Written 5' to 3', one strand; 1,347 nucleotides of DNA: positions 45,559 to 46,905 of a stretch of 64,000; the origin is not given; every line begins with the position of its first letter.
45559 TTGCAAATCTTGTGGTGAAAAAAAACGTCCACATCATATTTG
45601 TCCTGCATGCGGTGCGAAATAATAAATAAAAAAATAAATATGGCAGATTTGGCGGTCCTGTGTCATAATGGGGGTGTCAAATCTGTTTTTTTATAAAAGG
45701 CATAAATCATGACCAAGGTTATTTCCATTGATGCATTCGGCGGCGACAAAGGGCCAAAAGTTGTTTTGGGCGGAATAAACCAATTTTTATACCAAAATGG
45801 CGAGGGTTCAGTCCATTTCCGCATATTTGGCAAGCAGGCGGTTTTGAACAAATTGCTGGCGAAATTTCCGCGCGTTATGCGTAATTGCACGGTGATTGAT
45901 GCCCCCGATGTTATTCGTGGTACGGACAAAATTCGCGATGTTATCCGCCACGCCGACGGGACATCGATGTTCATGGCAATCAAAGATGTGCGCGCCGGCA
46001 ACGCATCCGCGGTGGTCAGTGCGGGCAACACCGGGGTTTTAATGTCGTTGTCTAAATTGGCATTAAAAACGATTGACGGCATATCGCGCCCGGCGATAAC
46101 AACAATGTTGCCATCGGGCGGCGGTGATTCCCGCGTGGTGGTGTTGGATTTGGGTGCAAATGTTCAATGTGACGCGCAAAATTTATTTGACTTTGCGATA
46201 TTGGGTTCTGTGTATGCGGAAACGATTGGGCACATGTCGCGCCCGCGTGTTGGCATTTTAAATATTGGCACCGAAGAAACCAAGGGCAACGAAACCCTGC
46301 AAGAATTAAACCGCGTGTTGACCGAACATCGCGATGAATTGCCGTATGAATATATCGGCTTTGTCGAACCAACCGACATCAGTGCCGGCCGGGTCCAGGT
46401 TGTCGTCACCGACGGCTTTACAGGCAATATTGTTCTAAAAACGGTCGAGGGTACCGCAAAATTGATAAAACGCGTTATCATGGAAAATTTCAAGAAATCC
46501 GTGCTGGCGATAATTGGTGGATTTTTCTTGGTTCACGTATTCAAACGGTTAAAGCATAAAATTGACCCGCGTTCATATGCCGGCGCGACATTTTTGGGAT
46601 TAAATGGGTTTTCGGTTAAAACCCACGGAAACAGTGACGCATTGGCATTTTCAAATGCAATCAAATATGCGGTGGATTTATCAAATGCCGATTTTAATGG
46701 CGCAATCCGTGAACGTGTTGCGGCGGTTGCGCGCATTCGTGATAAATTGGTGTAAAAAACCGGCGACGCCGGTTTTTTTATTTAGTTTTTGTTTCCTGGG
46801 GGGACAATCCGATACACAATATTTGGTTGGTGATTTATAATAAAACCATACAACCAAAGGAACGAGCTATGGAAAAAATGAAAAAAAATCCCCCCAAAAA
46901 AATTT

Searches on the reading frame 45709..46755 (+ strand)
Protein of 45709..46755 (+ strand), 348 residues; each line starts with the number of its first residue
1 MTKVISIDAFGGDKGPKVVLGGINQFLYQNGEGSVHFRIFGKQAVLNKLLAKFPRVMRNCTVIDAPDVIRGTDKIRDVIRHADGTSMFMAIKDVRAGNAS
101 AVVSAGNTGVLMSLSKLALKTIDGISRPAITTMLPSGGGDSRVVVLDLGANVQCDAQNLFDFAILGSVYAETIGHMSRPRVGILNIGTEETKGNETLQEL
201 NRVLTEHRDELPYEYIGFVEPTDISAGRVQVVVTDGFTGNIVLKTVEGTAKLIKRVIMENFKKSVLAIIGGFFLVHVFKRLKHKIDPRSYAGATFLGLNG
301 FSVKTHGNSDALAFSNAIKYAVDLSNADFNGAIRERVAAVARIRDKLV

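Call 8: search_protein_families(library=pfam, proteins=[window:45709-46755:+], max_evalue=0.001)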
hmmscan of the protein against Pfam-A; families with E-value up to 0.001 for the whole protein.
window:45709-46755:+ (348 aa): 1 family
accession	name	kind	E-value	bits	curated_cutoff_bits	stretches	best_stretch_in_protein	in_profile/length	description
PF02504.20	FA_synthesis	-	5e-93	312.2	29.1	1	5-330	3-322/324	Fatty acid synthesis protein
